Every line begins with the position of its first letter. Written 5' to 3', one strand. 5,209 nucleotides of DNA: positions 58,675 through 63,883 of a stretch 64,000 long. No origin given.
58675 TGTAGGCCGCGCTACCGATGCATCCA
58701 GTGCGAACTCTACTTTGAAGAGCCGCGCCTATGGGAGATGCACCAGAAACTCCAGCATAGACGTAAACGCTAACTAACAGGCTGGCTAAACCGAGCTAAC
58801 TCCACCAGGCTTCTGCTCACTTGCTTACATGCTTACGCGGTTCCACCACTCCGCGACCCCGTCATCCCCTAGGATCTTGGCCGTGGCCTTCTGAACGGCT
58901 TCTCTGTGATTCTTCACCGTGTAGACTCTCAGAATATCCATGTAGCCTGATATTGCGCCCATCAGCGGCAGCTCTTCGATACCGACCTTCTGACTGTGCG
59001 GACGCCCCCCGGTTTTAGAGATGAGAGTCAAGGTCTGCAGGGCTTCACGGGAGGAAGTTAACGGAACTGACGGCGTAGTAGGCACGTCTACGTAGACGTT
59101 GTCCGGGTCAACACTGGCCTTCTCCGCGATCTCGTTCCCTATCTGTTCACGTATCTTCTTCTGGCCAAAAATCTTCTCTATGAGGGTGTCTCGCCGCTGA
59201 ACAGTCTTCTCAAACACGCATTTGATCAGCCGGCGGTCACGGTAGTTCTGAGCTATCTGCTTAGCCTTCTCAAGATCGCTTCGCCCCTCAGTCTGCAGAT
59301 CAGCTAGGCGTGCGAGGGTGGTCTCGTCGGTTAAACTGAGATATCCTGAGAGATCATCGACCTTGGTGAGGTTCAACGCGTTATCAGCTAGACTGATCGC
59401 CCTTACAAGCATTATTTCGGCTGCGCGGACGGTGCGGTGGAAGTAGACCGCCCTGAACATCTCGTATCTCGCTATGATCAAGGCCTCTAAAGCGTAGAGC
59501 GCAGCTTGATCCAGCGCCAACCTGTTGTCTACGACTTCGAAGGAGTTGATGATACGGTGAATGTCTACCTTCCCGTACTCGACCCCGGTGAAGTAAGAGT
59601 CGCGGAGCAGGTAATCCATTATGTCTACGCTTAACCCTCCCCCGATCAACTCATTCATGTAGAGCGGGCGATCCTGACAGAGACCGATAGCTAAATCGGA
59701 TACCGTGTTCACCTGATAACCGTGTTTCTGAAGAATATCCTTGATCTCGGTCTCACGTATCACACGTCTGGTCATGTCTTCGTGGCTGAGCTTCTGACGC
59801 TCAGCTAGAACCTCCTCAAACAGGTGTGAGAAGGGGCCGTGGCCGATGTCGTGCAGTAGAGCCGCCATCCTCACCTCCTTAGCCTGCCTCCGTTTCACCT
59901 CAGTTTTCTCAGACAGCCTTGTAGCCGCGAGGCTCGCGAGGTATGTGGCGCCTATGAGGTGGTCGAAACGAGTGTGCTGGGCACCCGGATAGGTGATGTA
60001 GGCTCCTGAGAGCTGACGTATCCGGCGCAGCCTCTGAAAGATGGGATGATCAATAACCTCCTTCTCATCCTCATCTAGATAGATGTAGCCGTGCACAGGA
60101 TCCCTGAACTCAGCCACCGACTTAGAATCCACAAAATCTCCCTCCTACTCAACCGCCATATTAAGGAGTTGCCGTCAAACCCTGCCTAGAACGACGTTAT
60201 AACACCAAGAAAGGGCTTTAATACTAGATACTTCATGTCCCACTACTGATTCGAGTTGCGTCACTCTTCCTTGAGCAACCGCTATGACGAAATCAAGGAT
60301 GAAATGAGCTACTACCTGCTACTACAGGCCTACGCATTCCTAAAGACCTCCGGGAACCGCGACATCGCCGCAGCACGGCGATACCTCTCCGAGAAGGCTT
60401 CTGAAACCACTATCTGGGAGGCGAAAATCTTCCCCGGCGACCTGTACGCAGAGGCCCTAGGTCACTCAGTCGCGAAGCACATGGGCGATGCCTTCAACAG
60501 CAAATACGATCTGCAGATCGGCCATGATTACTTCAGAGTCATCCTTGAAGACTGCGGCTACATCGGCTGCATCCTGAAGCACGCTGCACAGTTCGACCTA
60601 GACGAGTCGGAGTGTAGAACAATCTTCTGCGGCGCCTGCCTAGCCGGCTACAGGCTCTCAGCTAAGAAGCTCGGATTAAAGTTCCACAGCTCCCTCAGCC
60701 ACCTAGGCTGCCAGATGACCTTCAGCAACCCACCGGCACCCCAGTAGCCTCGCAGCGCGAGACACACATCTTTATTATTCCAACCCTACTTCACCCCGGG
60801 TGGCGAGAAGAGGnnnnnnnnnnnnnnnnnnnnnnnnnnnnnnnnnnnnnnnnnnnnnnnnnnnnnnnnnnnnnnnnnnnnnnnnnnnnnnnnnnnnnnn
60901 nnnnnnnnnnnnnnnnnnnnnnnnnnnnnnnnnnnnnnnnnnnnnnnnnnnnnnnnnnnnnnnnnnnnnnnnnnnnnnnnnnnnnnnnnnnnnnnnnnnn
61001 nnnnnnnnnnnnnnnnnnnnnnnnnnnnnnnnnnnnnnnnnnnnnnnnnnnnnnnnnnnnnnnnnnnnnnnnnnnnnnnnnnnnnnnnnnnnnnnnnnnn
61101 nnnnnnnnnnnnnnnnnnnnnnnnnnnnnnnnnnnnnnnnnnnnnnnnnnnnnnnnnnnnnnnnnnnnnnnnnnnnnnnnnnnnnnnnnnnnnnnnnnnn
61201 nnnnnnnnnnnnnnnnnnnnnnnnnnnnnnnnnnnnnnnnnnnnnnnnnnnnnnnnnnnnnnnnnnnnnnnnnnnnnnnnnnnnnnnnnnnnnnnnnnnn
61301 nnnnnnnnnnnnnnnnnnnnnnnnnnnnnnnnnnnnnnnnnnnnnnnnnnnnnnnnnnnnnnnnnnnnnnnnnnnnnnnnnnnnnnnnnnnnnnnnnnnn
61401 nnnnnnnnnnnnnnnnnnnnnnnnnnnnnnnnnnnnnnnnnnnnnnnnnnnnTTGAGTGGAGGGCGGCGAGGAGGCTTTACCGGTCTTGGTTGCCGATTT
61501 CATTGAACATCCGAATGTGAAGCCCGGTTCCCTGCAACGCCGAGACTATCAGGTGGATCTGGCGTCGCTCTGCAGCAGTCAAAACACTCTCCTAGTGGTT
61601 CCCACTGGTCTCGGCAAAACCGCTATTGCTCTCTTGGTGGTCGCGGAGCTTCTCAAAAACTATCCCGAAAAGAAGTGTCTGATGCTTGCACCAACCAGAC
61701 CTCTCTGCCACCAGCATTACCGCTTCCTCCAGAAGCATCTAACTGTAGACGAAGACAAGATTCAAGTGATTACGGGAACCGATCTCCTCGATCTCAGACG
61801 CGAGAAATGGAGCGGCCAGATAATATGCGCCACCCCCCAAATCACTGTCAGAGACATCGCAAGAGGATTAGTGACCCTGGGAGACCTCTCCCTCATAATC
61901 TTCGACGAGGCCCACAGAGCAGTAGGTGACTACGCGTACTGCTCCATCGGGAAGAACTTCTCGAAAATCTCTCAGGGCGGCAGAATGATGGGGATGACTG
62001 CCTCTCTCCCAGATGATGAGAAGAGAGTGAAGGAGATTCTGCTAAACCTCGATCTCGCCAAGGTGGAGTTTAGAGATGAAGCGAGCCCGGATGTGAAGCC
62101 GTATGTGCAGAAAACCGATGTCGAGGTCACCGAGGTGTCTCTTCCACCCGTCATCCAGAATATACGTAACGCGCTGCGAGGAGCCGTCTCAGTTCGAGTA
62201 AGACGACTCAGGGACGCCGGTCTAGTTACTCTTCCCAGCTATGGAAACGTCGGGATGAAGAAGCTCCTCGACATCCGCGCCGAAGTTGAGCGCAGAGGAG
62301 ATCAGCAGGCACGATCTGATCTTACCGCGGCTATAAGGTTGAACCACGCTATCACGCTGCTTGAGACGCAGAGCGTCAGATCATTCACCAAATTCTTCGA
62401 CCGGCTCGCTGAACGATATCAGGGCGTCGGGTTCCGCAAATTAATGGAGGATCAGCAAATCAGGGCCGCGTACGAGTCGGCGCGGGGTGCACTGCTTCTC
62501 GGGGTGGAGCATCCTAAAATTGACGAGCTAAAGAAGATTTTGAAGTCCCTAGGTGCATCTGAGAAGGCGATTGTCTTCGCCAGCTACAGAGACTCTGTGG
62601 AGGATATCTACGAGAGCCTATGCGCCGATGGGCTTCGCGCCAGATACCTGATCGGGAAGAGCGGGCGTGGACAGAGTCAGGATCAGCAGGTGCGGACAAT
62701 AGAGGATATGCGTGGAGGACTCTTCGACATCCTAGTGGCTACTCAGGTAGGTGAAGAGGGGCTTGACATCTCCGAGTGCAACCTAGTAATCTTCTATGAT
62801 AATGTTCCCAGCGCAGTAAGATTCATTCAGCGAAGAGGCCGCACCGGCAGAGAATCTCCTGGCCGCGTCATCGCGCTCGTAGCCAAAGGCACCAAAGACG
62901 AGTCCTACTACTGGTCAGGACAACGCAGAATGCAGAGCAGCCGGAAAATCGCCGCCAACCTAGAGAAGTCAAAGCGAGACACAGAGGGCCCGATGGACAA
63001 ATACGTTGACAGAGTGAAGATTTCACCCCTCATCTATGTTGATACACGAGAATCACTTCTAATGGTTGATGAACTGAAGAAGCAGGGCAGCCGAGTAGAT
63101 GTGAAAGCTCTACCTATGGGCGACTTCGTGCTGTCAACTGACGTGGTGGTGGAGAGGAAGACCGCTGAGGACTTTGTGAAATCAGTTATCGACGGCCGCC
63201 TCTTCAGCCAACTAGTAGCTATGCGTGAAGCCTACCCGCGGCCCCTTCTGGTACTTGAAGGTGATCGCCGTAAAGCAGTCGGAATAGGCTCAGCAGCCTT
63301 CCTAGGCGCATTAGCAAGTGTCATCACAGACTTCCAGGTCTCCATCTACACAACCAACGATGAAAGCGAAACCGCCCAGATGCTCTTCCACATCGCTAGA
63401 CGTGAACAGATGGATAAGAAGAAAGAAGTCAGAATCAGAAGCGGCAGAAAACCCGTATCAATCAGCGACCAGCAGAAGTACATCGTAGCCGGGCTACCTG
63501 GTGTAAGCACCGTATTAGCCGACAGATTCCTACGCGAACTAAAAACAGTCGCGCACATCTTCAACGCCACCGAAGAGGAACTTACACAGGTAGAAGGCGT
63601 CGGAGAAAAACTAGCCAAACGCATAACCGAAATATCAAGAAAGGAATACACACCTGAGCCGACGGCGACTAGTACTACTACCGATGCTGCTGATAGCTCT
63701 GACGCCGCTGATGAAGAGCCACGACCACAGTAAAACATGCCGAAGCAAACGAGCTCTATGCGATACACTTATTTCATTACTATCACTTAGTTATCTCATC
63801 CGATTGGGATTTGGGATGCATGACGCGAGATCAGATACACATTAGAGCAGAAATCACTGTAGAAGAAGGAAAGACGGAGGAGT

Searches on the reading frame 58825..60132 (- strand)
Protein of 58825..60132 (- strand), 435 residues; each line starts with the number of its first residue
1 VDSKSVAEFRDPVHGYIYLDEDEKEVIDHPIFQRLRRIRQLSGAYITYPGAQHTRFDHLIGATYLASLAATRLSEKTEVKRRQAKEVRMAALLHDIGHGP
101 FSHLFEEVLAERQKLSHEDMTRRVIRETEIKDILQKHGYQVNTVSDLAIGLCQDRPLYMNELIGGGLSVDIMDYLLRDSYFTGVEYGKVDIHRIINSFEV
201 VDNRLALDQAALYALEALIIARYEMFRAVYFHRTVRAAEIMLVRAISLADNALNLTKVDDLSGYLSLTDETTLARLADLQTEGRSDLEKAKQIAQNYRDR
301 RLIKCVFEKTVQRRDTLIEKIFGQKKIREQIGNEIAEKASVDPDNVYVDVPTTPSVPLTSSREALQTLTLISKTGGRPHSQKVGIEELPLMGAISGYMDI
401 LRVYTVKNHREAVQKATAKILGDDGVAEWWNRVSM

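Call 43: search_protein_families(library=pfam, proteins=[window:58825-60132:-], max_evalue=0.01)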
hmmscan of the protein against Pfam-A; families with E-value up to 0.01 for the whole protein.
window:58825-60132:- (435 aa): 3 families
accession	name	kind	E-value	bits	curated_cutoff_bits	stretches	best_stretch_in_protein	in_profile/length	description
PF19276.4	HD_assoc_2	-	8e-25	88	23.1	1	189-362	1-161/222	HD associated region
PF01966.28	HD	-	2.3e-11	44.4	22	1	55-177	1-115/116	HD domain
PF08668.18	HDOD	-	0.0016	18.4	22.9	1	54-127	90-161/196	HDOD domain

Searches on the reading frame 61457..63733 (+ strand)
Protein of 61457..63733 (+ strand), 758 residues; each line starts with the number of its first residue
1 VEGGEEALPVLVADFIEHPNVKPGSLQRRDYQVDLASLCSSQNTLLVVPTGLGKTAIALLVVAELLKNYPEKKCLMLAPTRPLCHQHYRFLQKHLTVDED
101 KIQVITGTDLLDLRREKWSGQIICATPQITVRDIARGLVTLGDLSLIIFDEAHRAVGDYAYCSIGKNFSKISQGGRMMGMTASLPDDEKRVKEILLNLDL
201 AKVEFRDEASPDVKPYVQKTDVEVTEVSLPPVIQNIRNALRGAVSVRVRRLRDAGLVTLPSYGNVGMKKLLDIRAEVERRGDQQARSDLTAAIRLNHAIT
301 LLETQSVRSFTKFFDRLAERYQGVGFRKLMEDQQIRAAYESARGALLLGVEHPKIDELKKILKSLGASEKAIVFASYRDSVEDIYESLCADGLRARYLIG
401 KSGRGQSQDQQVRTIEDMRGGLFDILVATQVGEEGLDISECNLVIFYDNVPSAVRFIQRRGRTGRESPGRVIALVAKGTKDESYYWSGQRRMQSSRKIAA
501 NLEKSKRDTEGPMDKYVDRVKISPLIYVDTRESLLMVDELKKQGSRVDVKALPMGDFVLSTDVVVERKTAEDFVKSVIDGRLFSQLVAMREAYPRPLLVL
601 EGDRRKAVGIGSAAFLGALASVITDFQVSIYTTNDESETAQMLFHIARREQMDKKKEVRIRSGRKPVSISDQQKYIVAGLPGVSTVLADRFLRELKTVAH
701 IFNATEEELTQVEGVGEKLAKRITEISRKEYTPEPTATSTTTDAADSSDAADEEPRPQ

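Call 6: search_protein_families(library=pfam, proteins=[window:61457-63733:+], max_evalue=0.01)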
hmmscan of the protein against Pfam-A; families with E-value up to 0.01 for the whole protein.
window:61457-63733:+ (758 aa): 11 families
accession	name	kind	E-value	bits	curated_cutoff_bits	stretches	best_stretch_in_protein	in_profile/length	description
PF02732.21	ERCC4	-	1.6e-26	93.3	24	1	528-645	1-139/140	ERCC4 domain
PF00270.35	DEAD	-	2.8e-24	86.2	26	1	37-189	10-165/167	DEAD/DEAH box helicase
PF00271.37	Helicase_C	-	1.9e-21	76.8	23.5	1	354-465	2-108/110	Helicase conserved C-terminal domain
PF04851.21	ResIII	-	1.1e-16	61.6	22.5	1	41-183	23-161/164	Type III restriction enzyme, res subunit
PF00633.29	HHH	-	5.9e-08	32.6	24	1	701-725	5-29/30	Helix-hairpin-helix motif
PF14520.12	HHH_5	-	1.1e-07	32.6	27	1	679-725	6-53/57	Helix-hairpin-helix domain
PF12826.13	HHH_2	-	2.2e-06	28.1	27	1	679-727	7-55/64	Helix-hairpin-helix motif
PF21210.2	RNA_helicase_helical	-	0.00012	22.7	27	1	245-337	5-105/108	Putative ATP-dependent RNA helicase, helical bundle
PF22590.2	Cas3-like_C_2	-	0.00012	22.7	27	1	422-466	63-104/106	CRISPR-associated nuclease/helicase Cas3, C-terminal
PF14716.13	HHH_8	-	0.0027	18.5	30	1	704-728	46-69/73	Helix-hairpin-helix domain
PF18766.7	SWI2_SNF2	-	0.0099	16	26.7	0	50-181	27-152/221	SWI2/SNF2 ATPase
